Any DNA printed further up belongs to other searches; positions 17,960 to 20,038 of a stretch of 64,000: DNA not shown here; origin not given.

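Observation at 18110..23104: Compact three-gene operon: beta-barrel OMP + Ig-repeat/thaumatin-like exoprotein + di-iron/acyltransferase fusion enzyme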

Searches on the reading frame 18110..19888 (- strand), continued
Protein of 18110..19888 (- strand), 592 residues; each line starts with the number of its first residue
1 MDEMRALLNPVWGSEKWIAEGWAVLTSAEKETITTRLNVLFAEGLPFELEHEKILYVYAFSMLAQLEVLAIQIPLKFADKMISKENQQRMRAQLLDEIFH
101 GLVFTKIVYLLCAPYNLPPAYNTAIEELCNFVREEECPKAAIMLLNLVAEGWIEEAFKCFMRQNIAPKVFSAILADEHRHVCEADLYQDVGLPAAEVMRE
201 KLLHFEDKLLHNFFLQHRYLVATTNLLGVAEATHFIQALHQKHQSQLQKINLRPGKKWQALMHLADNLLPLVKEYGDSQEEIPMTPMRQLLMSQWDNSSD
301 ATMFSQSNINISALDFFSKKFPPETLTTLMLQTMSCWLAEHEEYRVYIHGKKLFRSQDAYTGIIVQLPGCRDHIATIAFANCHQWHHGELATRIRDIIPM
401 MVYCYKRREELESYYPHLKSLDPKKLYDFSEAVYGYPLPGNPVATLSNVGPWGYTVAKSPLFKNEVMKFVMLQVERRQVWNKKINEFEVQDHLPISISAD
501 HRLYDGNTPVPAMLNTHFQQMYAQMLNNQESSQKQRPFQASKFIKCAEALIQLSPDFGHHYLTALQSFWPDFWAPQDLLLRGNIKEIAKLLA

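Call 28: fold_search(model_id=the predicted structure, library=pdb)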
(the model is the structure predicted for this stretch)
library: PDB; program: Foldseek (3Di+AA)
matches with E <= 10: 294; with E <= 0.001: 106
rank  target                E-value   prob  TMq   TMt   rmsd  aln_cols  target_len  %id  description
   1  4n72_B                7.2e-09  1.00  0.28  0.63  10.9       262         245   16  Catalytic domain from dihydrolipoamide acetyltransferase of pyruvate dehydrogenase from Escherichia coli (released 2014-04-23)
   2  8piu_A                9.8e-09  1.00  0.27  0.64  10.4       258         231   14  60-meric complex of dihydrolipoamide acetyltransferase (E2) of the human pyruvate dehydrogenase complex (released 2024-07-10)
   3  4n72_A                1.1e-08  1.00  0.27  0.62  11.0       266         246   16  Catalytic domain from dihydrolipoamide acetyltransferase of pyruvate dehydrogenase from Escherichia coli (released 2014-04-23)
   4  4n72_C                1.6e-08  1.00  0.28  0.63  10.7       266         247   18  Catalytic domain from dihydrolipoamide acetyltransferase of pyruvate dehydrogenase from Escherichia coli (released 2014-04-23)
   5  8x02_A                2.4e-08  1.00  0.26  0.60  10.3       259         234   14  E2 core of 2-oxoglutarate dehydrogenase complex (released 2024-10-30)
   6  7b9k_A                3.6e-08  1.00  0.28  0.50  10.4       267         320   17  Cryo-EM structure of the dihydrolipoyl transacetylase cubic core of the E. coli pyruvate dehydrogenase complex includi (released 2021-08-11)
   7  8x03_0                3.6e-08  1.00  0.26  0.63   9.8       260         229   13  Structure of mitochondrial soluble protein (released 2024-11-06)
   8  7uol_D                5.1e-08  1.00  0.27  0.62   9.4       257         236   14  Endogenous dihydrolipoamide succinyltransferase (E2) core of 2-oxoglutarate dehydrogenase complex from bovine kidney (released 2022-11-30)
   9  3mae_B                5.1e-08  1.00  0.27  0.61  11.0       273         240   13  CRYSTAL STRUCTURE OF PROBABLE DIHYDROLIPOAMIDE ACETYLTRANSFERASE FROM LISTERIA MONOCYTOGENES 4b F2365 (released 2010-04-07)
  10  7uom_01               5.3e-08  1.00  0.26  0.63  10.4       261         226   14  Endogenous dihydrolipoamide acetyltransferase (E2) core of pyruvate dehydrogenase complex from bovine kidney (released 2022-11-30)
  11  1dpc                  5.3e-08  1.00  0.25  0.57  10.9       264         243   21  CRYSTALLOGRAPHIC AND ENZYMATIC INVESTIGATIONS ON THE ROLE OF SER558, HIS610 AND ASN614 IN THE CATALYTIC MECHANISM OF AZO (released 1995-04-20)
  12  9njt_A                6.4e-08  1.00  0.26  0.60  10.4       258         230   15  Structure of native octahedral assembly of D. discoideum Odo2 (released 2025-03-12)
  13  3mae_C                6.9e-08  1.00  0.25  0.58  11.3       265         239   12  CRYSTAL STRUCTURE OF PROBABLE DIHYDROLIPOAMIDE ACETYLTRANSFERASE FROM LISTERIA MONOCYTOGENES 4b F2365 (released 2010-04-07)
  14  2ihw_A                6.9e-08  1.00  0.25  0.58  11.2       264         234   16  Crystal structure of a cubic core of the dihydrolipoamide acyltransferase (E2b) component in the branched-chain alpha- (released 2006-12-26)
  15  3mae_A                7.2e-08  1.00  0.28  0.65  10.6       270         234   12  CRYSTAL STRUCTURE OF PROBABLE DIHYDROLIPOAMIDE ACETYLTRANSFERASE FROM LISTERIA MONOCYTOGENES 4b F2365 (released 2010-04-07)
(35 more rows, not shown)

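Call 61: find_encoding_contigs(protein=P0020, flank=6000, max_places=1)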
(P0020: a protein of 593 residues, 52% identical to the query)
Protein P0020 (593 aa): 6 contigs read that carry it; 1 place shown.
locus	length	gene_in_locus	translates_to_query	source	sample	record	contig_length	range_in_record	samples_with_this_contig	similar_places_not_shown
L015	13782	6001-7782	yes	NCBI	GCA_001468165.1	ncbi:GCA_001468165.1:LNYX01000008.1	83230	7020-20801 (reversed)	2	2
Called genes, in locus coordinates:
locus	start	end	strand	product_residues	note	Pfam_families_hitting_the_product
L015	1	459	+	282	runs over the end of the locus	PF00484:Pro_CA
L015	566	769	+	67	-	PF01197:Ribosomal_L31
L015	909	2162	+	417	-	PF00390:malic, PF03949:Malic_M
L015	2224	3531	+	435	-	PF07690:MFS_1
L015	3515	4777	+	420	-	PF07690:MFS_1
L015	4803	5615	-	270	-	PF02086:MethyltransfD12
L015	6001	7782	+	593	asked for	PF00198:2-oxoacid_dh (weak)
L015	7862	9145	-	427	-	PF00211:Guanylate_cyc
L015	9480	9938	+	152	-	PF04945:YHS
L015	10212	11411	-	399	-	PF03222:Trp_Tyr_perm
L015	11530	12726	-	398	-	PF01490:Aa_trans (weak), PF03222:Trp_Tyr_perm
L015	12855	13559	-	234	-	PF13441:Gly-zipper_YMGG (weak), PF00691:OmpA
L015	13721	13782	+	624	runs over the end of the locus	PF02705:K_trans, PF22776:K_trans_C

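Call 62: find_encoding_contigs(protein=P0061, flank=6000, max_places=1)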
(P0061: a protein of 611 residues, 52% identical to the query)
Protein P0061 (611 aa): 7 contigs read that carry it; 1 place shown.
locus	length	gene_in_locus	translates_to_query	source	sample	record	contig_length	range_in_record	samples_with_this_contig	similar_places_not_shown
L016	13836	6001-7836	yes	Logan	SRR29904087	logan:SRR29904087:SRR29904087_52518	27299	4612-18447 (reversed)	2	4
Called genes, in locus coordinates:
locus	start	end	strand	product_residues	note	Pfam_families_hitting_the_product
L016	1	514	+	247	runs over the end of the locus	PF00484:Pro_CA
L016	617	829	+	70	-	PF01197:Ribosomal_L31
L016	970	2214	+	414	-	PF00390:malic, PF03949:Malic_M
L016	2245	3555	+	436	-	PF07690:MFS_1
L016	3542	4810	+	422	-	PF07690:MFS_1, PF00083:Sugar_tr (weak)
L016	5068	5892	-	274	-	PF02086:MethyltransfD12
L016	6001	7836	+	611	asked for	PF00198:2-oxoacid_dh (weak)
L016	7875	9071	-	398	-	PF01490:Aa_trans (weak), PF03222:Trp_Tyr_perm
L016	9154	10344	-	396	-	PF01490:Aa_trans (weak), PF03222:Trp_Tyr_perm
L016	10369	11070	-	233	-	PF13441:Gly-zipper_YMGG (weak), PF00691:OmpA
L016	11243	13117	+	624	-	PF02705:K_trans, PF22776:K_trans_C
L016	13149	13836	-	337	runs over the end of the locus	PF07313:AmiA-like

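Call 63: find_encoding_contigs(protein=P0059, flank=6000, max_places=1)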
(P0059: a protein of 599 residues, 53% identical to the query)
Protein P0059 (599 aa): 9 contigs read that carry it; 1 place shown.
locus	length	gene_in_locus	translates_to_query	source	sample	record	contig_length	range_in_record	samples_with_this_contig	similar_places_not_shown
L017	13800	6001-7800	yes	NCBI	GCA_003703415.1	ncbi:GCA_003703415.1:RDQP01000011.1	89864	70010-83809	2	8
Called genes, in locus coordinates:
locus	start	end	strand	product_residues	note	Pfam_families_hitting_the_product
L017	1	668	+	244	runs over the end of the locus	PF00484:Pro_CA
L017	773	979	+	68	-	PF01197:Ribosomal_L31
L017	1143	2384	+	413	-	PF00390:malic, PF01262:AlaDh_PNT_C (faint), PF03949:Malic_M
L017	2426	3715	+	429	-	PF07690:MFS_1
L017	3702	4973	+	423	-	PF07690:MFS_1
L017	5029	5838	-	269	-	PF02086:MethyltransfD12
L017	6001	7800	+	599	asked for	PF00198:2-oxoacid_dh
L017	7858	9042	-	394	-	PF01490:Aa_trans (weak), PF03222:Trp_Tyr_perm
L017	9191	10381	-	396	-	PF03222:Trp_Tyr_perm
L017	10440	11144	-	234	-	PF00691:OmpA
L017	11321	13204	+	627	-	PF02705:K_trans, PF22776:K_trans_C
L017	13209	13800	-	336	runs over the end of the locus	PF07313:AmiA-like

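Call 78: find_encoding_contigs(protein=P0010, flank=7000, max_places=1)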
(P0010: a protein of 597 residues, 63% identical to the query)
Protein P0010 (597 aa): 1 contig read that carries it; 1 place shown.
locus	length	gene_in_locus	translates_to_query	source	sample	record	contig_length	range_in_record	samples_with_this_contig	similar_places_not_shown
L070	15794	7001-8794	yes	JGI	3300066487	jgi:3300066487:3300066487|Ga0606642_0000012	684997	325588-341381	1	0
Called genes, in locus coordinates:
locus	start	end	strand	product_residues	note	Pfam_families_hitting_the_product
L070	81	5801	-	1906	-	PF00069:Pkinase, PF07714:PK_Tyr_Ser-Thr, PF14531:Kinase-like (faint), PF13191:AAA_16, PF01590:GAF, PF13185:GAF_2 (weak), PF00990:GGDEF, PF00563:EAL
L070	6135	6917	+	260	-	PF13505:OMP_b-brl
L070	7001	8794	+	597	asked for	PF00198:2-oxoacid_dh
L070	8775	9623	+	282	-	PF00763:THF_DHG_CYH, PF02882:THF_DHG_CYH_C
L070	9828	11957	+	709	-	-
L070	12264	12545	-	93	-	-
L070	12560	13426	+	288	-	PF04378:RsmJ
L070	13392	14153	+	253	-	PF23023:Anti-Pycsar_Apyc1 (faint), PF00753:Lactamase_B, PF12706:Lactamase_B_2 (weak), PF16123:HAGH_C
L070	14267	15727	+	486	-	PF01464:SLT, PF22310:NMB0315_dom_I (faint), PF01476:LysM, PF23446:LysM1_NFP_LYK (faint), PF23473:LysM3_LYK4_5 (faint), PF01476:LysM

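Call 84: search_protein_families(library=padloc, proteins=[window:18110-19888:-], max_evalue=0.01)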
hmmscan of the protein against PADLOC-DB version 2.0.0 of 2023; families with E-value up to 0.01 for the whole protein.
window:18110-19888:- (592 aa): 0 families
